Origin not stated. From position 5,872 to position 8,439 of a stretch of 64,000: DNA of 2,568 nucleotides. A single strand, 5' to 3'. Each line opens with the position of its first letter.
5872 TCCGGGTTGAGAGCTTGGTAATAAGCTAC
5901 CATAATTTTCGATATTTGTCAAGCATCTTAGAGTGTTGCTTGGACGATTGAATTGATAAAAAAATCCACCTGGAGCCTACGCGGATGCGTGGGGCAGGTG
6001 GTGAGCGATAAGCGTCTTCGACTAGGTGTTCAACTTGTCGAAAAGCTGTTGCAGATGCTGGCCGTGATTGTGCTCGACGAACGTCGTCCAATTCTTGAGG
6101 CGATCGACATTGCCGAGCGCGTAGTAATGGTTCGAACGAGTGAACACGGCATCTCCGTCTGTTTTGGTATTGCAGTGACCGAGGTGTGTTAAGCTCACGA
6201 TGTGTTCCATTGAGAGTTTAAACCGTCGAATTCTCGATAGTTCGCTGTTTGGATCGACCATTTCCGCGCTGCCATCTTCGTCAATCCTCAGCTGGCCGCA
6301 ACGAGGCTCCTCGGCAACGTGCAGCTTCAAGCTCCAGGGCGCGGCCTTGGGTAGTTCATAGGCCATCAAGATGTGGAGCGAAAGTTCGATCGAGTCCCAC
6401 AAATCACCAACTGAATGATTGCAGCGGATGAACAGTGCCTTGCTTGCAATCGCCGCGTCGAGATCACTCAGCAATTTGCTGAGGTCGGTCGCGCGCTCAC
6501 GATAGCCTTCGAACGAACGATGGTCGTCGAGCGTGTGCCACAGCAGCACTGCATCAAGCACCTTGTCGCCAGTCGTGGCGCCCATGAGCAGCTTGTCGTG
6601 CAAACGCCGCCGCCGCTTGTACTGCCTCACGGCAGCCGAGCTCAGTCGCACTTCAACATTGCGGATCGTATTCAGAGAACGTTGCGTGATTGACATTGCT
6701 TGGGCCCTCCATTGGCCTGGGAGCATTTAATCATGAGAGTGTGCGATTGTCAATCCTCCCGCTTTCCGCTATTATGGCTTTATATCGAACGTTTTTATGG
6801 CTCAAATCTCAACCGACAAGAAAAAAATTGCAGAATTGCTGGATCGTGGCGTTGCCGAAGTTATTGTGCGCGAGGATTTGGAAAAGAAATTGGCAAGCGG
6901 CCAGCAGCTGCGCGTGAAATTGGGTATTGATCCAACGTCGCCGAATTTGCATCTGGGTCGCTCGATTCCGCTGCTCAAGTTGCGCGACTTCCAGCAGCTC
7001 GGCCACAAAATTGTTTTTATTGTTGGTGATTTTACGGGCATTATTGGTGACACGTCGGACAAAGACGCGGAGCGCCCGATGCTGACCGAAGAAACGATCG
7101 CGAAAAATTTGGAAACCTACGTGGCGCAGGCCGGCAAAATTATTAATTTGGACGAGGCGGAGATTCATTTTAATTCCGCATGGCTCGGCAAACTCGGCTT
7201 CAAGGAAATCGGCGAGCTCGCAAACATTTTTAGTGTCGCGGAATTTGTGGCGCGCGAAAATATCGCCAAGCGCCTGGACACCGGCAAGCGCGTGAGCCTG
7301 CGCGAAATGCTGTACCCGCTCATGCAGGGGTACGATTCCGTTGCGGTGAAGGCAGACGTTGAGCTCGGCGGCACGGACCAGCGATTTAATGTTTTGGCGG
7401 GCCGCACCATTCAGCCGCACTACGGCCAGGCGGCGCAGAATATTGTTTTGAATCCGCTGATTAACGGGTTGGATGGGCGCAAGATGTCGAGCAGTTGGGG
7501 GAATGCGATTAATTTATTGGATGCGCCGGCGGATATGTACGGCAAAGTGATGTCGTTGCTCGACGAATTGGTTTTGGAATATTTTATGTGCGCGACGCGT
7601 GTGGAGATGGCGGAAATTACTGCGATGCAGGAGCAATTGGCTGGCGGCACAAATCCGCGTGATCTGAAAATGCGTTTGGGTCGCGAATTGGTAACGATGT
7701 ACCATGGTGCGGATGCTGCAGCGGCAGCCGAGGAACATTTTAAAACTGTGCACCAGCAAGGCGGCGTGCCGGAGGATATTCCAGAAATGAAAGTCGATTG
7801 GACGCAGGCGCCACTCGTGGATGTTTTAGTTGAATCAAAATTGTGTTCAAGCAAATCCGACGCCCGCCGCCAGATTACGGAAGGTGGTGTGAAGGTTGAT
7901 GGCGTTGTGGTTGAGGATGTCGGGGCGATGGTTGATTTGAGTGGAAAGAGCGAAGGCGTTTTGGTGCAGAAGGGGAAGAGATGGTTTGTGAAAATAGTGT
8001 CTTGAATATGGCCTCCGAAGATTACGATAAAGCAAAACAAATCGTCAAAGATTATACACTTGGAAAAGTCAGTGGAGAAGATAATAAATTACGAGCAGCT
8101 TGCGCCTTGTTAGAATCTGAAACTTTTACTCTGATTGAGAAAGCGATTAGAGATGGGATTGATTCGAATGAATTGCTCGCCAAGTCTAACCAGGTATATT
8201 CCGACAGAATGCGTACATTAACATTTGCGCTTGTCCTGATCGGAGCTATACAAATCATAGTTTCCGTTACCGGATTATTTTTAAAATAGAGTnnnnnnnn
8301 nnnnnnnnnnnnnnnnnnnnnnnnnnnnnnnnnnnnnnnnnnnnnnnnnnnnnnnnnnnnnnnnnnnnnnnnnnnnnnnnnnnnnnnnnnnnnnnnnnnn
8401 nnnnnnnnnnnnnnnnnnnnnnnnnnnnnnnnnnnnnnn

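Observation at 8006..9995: AT-rich (about 32% GC) three-gene operon: tail-anchored small protein, TM protein, cytoplasmic trypsin-like protease (candidate conflict/defence module)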

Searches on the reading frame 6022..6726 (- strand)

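Call 5: search_protein_families(library=pfam, max_evalue=1, proteins=[window:6022-6726:-])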
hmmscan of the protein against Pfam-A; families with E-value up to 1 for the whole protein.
window:6022-6726:- (234 aa): 1 family
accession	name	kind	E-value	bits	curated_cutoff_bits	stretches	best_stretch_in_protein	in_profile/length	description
PF22018.1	HP1454-like_middle_dom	-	0.22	12.4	27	1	73-126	5-58/68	LPP20 lipofamily protein, middle domain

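Call 67: search_protein_families(library=padloc, max_evalue=0.001, proteins=[window:6022-6726:-])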
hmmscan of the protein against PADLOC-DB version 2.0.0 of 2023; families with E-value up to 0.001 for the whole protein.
window:6022-6726:- (234 aa): 0 families

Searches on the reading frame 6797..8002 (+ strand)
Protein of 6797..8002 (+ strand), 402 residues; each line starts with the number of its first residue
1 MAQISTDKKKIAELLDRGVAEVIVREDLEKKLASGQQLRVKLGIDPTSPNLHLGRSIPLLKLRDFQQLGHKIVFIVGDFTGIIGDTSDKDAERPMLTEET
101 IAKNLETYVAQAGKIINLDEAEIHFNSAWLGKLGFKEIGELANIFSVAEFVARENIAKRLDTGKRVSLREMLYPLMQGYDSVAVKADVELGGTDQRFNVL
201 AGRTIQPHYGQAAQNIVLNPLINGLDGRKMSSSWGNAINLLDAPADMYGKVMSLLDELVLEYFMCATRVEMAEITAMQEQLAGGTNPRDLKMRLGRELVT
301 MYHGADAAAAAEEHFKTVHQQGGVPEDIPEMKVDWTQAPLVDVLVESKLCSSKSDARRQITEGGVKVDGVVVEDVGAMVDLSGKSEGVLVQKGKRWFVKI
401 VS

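Call 5: search_protein_families(library=pfam, max_evalue=1, proteins=[window:6797-8002:+])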
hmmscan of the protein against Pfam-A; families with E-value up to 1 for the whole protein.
window:6797-8002:+ (402 aa): 4 families
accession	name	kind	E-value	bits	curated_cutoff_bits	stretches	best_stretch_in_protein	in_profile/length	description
PF00579.31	tRNA-synt_1b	-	9.7e-69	232.3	21.1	1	36-319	4-291/292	tRNA synthetases class I (W and Y)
PF22421.1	SYY_C-terminal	-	1e-12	48.2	27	1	326-398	7-81/83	Tyrosine--tRNA ligase SYY-like C-terminal domain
PF01479.30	S4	-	2.1e-10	40.6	22.8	1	340-380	3-43/48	S4 domain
PF00133.28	tRNA-synt_1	-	0.19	10.9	22.7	1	213-240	359-386/414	tRNA synthetases class I (I, L, M and V)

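Call 31: list_cluster_members(proteins=[P0121, P0029, P0136, window:6797-8002:+])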
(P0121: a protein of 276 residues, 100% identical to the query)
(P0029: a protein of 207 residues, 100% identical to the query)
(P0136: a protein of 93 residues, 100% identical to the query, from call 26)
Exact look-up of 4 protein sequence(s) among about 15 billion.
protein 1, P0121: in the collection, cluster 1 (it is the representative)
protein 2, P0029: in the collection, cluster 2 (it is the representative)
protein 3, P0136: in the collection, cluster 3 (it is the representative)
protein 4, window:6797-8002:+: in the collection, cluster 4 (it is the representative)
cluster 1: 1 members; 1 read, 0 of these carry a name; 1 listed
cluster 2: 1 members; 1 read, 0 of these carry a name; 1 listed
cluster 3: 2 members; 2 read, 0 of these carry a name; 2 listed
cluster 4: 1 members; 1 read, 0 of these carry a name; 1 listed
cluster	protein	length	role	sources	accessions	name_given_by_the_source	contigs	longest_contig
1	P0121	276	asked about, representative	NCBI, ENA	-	-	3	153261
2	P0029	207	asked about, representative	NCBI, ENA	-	-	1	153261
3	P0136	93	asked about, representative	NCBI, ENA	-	-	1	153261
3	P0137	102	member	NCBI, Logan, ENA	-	-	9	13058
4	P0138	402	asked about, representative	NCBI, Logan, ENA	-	-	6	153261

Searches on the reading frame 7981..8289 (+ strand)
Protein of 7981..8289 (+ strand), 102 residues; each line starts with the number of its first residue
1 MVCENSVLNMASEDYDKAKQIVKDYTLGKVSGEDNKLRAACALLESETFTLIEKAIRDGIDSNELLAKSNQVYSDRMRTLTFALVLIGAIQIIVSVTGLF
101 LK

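Call 5: search_protein_families(library=pfam, max_evalue=1, proteins=[window:8008-8286:+])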
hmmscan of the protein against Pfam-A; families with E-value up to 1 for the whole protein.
seq(93 aa): 0 families

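Call 6: search_protein_families(library=padloc, max_evalue=1, proteins=[window:8008-8286:+])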
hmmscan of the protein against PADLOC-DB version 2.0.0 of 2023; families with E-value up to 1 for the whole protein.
seq(93 aa): 1 family
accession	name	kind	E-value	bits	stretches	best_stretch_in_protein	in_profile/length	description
PDLC00716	Effector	-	0.017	12.9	1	52-91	12-51/302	4TM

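Call 26: find_homologous_proteins(query=window:7981-8286:+, max_evalue=1)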
Query seq(102 aa) (102 aa): 1 proteins with E <= 1 among 2 candidates.
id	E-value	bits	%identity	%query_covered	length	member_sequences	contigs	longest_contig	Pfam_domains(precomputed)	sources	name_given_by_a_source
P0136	2.5e-50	186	100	91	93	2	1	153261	-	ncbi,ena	-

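Call 33: find_encoding_contigs(protein=window:7981-8289:+, flank=4000, max_places=10)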
Protein window:7981-8289:+ (102 aa): 10 contigs read that carry it; 8 places shown.
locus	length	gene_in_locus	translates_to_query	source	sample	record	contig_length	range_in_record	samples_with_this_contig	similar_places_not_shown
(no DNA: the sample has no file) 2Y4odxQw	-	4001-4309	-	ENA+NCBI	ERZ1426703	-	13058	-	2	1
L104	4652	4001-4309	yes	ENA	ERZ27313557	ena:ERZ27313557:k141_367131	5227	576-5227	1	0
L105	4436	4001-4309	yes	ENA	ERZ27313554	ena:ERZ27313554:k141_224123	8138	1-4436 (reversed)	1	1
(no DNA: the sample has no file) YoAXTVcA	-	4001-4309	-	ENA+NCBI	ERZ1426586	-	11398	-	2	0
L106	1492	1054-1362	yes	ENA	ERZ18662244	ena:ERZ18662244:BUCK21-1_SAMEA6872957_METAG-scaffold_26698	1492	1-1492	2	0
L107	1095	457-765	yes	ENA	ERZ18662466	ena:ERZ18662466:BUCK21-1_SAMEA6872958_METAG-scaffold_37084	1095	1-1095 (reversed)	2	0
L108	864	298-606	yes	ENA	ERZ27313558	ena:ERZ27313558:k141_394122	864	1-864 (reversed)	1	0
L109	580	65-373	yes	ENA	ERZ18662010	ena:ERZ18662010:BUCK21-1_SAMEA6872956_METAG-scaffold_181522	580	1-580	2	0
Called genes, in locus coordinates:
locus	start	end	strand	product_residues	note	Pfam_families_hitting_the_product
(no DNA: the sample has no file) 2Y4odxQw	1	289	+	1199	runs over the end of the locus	PF00133:tRNA-synt_1, PF09334:tRNA-synt_1g (faint), PF00300:His_Phos_1, PF00133:tRNA-synt_1, PF01406:tRNA-synt_1e (weak), PF08264:Anticodon_1, PF10458:Val_tRNA-synt_C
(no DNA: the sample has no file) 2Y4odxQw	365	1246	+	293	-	-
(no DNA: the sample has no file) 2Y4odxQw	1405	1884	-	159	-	-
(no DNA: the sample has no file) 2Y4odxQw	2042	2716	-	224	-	-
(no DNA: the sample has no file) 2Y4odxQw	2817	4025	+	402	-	PF00579:tRNA-synt_1b, PF22421:SYY_C-terminal, PF01479:S4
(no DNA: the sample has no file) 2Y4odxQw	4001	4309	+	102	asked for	-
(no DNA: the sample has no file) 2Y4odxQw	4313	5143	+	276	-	-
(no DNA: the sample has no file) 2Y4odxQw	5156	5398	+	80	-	-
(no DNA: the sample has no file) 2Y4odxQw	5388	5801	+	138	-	?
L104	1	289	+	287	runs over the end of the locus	?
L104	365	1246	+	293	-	-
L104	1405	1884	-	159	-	-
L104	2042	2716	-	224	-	-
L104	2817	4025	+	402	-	PF00579:tRNA-synt_1b, PF22421:SYY_C-terminal, PF01479:S4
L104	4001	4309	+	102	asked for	-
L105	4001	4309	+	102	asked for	-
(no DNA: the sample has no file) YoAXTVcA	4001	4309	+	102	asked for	-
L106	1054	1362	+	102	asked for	-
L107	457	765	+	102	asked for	-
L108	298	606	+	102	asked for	-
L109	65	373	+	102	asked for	-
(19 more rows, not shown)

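Call 48: search_protein_families(library=phrogs, max_evalue=0.1, proteins=[window:8008-8286:+])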
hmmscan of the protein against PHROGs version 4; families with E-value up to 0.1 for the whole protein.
seq(93 aa): 2 families
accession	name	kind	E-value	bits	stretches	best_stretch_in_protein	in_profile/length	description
phrog_22796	-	unknown function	0.01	16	1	21-77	147-200/262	-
phrog_21940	-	unknown function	0.04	14.7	1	69-90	5-26/72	-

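Call 49: search_protein_families(library=ncbifam, max_evalue=0.1, proteins=[window:8008-8286:+])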
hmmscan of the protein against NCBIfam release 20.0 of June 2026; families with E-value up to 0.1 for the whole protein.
seq(93 aa): 1 family
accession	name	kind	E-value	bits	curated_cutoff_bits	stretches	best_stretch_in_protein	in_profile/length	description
NF003927.0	PRK05443.3-6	equivalog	0.067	11.5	1042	1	7-67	482-543/717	RNA degradosome polyphosphate kinase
